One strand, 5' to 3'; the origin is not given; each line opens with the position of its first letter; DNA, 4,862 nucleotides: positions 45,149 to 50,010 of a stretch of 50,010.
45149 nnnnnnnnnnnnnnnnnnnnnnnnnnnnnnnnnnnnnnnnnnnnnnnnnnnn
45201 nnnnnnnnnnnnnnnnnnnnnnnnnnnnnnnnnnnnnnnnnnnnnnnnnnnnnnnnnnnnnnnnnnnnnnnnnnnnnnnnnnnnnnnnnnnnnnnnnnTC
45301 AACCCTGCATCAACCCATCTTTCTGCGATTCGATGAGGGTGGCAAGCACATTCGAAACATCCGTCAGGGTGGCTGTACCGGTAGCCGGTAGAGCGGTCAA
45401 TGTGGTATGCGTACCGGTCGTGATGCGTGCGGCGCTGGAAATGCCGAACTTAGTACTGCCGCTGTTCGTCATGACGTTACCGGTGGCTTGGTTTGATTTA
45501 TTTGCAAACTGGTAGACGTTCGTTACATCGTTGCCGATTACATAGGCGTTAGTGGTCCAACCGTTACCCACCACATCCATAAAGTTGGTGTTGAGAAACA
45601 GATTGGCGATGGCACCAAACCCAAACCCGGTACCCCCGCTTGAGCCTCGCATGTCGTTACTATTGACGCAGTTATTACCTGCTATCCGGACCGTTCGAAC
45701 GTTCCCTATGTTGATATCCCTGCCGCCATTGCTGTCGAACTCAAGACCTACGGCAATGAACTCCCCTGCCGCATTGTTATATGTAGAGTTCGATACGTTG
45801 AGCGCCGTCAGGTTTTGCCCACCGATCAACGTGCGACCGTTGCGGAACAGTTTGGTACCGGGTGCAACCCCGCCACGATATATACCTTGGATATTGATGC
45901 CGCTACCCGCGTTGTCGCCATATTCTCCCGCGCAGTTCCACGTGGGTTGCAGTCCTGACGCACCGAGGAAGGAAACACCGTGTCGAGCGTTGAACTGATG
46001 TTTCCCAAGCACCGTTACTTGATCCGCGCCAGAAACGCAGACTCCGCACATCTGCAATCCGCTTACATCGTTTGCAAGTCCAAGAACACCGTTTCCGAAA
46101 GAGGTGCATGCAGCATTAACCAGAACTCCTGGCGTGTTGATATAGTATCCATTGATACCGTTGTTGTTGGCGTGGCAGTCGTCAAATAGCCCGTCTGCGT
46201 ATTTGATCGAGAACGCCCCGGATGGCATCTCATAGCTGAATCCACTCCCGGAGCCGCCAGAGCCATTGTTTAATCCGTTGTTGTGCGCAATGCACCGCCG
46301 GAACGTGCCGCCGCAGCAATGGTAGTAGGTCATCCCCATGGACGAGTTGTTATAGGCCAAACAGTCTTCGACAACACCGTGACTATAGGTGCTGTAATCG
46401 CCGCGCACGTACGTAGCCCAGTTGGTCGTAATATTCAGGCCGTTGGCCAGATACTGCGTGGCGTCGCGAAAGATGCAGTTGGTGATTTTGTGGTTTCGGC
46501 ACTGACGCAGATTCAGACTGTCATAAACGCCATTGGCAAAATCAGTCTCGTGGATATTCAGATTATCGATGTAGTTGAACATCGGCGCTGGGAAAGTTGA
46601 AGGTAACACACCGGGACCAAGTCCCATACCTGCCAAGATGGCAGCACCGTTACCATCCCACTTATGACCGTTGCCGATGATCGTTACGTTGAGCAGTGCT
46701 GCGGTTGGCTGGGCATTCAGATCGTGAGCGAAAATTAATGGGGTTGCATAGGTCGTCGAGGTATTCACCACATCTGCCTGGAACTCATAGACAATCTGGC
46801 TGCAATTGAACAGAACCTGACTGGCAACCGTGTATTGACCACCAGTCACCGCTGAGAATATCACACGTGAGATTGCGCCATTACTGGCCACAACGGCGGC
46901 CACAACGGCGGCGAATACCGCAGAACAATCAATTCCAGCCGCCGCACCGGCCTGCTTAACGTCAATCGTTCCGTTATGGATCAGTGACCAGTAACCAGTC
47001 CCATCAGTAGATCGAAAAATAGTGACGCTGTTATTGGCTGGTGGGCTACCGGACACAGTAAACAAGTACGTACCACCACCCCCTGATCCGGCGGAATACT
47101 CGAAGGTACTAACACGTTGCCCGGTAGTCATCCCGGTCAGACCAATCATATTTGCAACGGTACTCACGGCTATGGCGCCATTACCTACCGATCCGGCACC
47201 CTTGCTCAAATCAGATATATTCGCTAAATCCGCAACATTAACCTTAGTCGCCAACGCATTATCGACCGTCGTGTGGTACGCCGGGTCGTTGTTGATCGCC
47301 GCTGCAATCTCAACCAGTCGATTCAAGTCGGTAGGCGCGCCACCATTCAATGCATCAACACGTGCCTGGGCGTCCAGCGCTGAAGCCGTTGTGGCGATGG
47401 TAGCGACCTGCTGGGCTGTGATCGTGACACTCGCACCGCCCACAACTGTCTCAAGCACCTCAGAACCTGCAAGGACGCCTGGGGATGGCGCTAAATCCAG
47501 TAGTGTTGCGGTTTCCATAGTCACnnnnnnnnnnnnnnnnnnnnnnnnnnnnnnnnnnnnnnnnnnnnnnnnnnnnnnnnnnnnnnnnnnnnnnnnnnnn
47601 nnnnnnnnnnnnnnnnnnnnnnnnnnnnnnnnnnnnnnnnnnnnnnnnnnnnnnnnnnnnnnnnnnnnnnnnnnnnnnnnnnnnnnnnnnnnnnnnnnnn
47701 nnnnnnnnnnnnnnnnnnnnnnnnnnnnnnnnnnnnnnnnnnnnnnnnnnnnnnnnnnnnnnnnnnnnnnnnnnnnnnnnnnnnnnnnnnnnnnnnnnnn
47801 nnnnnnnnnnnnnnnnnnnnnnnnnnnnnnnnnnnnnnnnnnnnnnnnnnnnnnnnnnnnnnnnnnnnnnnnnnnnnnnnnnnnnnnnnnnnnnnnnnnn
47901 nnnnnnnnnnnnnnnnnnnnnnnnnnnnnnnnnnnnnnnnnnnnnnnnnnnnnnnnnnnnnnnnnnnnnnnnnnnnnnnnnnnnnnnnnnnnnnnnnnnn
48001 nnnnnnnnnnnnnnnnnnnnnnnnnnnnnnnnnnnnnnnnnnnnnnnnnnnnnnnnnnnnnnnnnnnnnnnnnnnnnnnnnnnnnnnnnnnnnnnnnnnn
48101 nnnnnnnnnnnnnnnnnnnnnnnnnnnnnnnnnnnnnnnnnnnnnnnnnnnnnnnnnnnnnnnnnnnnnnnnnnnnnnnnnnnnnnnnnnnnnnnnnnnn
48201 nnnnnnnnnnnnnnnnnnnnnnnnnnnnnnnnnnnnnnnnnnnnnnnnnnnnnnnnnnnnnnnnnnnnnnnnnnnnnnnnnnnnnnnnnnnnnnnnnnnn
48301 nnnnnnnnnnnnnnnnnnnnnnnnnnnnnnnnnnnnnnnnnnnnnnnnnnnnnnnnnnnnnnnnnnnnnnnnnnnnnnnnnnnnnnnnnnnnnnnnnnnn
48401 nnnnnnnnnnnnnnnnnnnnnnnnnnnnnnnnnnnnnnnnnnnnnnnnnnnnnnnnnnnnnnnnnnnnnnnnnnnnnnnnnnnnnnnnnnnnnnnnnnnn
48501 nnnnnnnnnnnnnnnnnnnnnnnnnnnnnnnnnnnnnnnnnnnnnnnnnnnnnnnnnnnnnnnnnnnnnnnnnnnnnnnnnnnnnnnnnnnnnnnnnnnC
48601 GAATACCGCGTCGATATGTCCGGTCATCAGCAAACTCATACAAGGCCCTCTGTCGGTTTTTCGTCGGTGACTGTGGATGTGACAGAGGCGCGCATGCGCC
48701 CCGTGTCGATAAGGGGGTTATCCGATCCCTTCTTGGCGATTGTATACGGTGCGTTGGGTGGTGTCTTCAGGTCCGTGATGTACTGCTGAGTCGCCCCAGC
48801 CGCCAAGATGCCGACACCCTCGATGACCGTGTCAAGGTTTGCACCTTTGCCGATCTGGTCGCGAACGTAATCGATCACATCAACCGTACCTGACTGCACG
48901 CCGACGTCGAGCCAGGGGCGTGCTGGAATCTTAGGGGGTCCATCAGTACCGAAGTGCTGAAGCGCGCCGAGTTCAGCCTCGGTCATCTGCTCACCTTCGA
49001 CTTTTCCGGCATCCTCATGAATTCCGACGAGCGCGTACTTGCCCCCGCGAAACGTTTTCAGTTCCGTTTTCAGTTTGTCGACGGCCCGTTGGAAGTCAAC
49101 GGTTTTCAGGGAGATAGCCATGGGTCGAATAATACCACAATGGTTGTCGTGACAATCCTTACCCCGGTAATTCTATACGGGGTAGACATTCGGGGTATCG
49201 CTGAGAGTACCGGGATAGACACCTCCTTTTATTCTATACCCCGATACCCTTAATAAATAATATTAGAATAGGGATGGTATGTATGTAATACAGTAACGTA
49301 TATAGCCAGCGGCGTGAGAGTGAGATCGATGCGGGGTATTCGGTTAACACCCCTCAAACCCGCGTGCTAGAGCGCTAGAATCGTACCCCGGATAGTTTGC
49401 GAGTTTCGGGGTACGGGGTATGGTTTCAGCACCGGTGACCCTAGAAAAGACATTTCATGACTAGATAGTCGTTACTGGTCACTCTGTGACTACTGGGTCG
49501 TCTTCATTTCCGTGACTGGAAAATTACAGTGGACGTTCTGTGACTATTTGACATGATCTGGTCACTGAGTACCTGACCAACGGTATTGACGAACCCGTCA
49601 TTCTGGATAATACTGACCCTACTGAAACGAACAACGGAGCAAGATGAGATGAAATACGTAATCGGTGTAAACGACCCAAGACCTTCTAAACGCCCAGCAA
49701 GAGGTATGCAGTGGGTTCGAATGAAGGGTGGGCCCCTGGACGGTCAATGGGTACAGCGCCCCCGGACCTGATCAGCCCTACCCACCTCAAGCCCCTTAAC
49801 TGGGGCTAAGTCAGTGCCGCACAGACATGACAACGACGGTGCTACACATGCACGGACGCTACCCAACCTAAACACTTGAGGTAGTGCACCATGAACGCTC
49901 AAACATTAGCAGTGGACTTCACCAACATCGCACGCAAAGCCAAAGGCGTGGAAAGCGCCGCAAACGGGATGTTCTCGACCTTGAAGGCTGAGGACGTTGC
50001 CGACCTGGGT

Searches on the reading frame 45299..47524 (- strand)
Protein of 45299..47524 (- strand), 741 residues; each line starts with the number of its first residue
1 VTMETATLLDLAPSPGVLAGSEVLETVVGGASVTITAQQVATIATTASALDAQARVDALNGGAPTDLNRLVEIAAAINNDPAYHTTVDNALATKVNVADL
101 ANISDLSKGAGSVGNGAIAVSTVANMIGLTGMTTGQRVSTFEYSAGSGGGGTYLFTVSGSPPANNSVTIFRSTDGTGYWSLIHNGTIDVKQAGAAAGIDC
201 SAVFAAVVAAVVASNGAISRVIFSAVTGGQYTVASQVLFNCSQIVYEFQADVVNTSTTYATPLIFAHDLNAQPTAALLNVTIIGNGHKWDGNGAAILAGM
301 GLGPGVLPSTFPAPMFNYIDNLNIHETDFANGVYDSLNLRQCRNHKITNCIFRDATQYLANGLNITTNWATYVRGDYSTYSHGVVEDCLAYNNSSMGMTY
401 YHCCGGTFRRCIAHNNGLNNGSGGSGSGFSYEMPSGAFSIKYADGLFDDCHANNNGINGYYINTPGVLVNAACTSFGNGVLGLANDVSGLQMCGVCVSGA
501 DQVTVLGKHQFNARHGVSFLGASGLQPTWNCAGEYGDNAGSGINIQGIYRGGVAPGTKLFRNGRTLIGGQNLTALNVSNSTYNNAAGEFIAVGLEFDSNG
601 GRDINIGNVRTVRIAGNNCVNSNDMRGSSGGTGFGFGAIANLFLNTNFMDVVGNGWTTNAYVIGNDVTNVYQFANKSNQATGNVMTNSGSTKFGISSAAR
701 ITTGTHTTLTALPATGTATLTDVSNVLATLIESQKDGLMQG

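Call 10: search_protein_families(library=pfam, proteins=[window:45299-47524:-], max_evalue=0.01)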
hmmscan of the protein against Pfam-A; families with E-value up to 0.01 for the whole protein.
window:45299-47524:- (741 aa): 0 families

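Call 40: search_protein_families(library=phrogs, proteins=[window:45299-47524:-], max_evalue=0.001)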
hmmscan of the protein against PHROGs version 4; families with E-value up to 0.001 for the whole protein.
window:45299-47524:- (741 aa): 6 families
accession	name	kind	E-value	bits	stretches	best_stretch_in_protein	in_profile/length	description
phrog_2631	-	tail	2.1e-10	40.9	1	28-117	353-460/644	tail fiber protein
phrog_454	-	tail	1.4e-08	34.4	1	36-98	301-363/1376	tail fiber protein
phrog_23820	-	tail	4.9e-08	34.2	1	32-103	86-156/221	tail fiber protein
phrog_8713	-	tail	2.1e-05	24.7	1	28-99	402-473/509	tail fiber protein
phrog_7032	-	tail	6.6e-05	22.2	1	29-106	259-337/866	tail fiber protein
phrog_1197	-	tail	0.0006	19.9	1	53-113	196-256/715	tail protein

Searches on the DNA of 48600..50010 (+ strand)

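Call 8: search_dna_similar(query=window:48600-50010:+, collection=phages, mode=near, max_rows=30)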
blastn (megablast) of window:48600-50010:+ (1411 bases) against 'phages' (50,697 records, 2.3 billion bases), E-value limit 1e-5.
No match.

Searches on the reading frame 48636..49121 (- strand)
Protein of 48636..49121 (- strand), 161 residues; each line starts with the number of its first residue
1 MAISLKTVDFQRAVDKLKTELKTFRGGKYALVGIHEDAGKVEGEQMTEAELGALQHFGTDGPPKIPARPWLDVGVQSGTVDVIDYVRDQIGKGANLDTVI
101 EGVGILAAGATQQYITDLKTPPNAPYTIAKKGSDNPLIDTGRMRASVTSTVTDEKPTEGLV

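Call 10: search_protein_families(library=pfam, proteins=[window:48636-49121:-], max_evalue=0.01)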
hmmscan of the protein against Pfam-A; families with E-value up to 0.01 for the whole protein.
window:48636-49121:- (161 aa): 0 families

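Call 33: find_related_loci(query=window:48636-49121:-, collection=viral_contigs, flank=2500)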
Query window:48636-49121:- (161 aa) in viral_contigs; peptide patterns used: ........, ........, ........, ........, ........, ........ (x = any residue, [..] = any of these).
183 stretches matched a pattern; 125 encode a relative of the query (tblastn E <= 1e-3); the best 80 are kept; 80 distinct loci.
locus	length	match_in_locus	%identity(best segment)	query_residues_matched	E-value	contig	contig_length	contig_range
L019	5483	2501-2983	99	1-161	1e-104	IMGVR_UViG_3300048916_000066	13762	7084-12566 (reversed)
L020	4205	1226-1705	98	1-160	3e-103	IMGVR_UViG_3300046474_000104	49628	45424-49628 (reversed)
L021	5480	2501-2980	97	1-160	7e-102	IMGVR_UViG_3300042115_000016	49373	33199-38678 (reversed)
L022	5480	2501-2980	96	1-160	5e-101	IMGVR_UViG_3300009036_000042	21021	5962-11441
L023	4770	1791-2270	96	1-160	5e-101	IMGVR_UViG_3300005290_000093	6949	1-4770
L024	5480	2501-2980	94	1-160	6e-100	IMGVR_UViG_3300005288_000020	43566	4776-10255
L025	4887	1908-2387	86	1-160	2e-90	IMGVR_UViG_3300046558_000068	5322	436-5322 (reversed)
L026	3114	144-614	61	1-160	7e-60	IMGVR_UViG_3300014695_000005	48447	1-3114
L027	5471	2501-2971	61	1-160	1e-58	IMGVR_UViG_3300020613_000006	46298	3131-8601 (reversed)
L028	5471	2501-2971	60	1-160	3e-58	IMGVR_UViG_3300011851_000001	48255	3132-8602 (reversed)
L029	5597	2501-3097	50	1-160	1e-52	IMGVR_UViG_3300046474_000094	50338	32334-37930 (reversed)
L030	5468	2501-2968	54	1-160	1e-51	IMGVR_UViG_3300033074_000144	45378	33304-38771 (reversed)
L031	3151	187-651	54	1-158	1e-51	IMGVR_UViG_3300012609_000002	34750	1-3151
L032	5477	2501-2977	53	1-160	1e-50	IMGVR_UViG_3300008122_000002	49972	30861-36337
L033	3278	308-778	51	3-160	2e-44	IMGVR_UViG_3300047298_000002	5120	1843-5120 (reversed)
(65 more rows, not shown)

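Call 100: search_protein_families(library=phrogs, proteins=[window:48636-49121:-], max_evalue=0.001)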
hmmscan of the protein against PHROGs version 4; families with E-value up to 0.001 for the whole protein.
window:48636-49121:- (161 aa): 2 families
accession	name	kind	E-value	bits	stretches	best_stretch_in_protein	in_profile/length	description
phrog_222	-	connector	6.8e-34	118.8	1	10-158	118-268/276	tail completion or Neck1 protein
phrog_26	-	connector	5e-07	30.5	0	47-95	178-231/321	tail completion or Neck1 protein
